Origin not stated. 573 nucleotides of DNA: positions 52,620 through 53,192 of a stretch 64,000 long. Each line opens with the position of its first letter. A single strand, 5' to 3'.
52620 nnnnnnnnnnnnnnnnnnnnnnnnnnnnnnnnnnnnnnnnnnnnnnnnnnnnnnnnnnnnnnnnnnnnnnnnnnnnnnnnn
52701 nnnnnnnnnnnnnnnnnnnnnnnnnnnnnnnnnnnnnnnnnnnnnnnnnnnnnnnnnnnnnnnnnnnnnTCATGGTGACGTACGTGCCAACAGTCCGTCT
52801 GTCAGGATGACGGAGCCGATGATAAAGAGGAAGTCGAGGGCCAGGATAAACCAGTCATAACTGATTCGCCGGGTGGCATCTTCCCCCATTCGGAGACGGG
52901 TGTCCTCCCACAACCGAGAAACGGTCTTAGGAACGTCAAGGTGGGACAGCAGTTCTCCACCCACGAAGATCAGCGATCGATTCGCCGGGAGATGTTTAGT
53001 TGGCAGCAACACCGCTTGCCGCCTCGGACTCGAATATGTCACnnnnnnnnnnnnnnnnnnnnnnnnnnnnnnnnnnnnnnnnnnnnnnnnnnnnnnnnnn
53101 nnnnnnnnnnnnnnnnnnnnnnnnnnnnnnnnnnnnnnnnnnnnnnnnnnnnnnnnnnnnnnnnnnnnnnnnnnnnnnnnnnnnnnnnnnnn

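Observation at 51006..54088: Lower-GC ~3 kb island at the 3' end of tRNA-Met carrying a three-gene ABC-ATPase cassette (ABC-3C-like conflict system?)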

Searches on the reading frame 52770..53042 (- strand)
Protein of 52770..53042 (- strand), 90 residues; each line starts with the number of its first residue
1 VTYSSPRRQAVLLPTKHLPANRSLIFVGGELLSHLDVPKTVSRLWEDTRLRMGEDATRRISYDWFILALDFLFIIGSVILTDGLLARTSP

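Call 4: search_protein_families(library=pfam, proteins=[window:52770-53042:-], max_evalue=0.1)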
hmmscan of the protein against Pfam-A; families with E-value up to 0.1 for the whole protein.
window:52770-53042:- (90 aa): 2 families
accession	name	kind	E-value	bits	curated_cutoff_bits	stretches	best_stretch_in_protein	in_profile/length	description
PF20293.4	MC6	-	2.2e-18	66.5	27.2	1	13-86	1-73/76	ABC-three component (ABC-3C) system Middle Component 6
PF20292.4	MC7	-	0.01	16.3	27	1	13-79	1-61/69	ABC-three component (ABC-3C) system Middle Component 7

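Call 5: search_protein_families(library=padloc, proteins=[window:52770-53042:-], max_evalue=0.1)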
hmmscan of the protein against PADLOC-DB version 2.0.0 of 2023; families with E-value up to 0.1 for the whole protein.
window:52770-53042:- (90 aa): 0 families

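Call 6: search_protein_families(library=ncbifam, proteins=[window:52770-53042:-], max_evalue=0.1)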
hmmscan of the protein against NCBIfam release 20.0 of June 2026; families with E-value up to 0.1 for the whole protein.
window:52770-53042:- (90 aa): 0 families

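Call 61: find_homologous_proteins(query=window:52770-53012:-, max_evalue=0.001)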
Query window:52770-53012:- (80 aa): 15 proteins with E <= 0.001 among 15 candidates.
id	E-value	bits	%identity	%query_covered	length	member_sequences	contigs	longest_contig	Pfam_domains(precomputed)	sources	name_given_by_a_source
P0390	3.0e-45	170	100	100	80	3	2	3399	PF20293.5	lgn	-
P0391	7.2e-20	89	56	100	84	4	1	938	PF20293.5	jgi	jgi:hypothetical protein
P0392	4.1e-17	80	55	99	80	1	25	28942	PF20293.5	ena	-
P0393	8.1e-17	79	50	99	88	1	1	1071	PF20293.5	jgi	jgi:hypothetical protein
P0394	8.4e-17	79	54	91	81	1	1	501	PF20293.5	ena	-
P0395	3.6e-16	77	53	98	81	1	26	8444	PF20293.5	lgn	-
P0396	5.4e-16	76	51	99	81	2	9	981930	PF20293.5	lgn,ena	-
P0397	6.1e-16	76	53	94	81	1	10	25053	PF20293.5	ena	-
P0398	8.3e-16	76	50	99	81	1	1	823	PF20293.5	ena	-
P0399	2.8e-15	74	48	96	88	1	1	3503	PF20293.5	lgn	-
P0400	3.0e-15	74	51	96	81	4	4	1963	PF20293.5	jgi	jgi:hypothetical protein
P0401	6.1e-15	73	50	96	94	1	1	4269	PF20293.5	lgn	-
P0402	3.1e-14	71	51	100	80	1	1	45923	PF20293.5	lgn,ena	-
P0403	4.8e-14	70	44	98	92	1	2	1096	PF20293.5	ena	-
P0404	1.1e-9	56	48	96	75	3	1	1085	PF20293.5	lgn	-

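Call 75: predict_structure(alignment_id=A5)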
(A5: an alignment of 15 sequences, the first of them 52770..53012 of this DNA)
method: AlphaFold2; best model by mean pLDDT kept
length: 80 residues; sequences in the alignment: 15
mean_pLDDT: 84.3   pTM: 0.71
mean pLDDT of the five models: 84.3, 84.1, 84.1, 83.0, 82.8
residues with pLDDT >= 90: 44; 70-90: 21; 50-70: 11; < 50: 4
segments of 3 or more residues with pLDDT < 50: 1-4
pLDDT, mean of each block of 10 residues (from residue 1): 55 86 93 92 70 92 96 90
secondary structure, 60 per line:
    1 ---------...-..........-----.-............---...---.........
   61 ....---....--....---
elements in order: H14-23 H31-42 H52-64 E68-71 E74-77
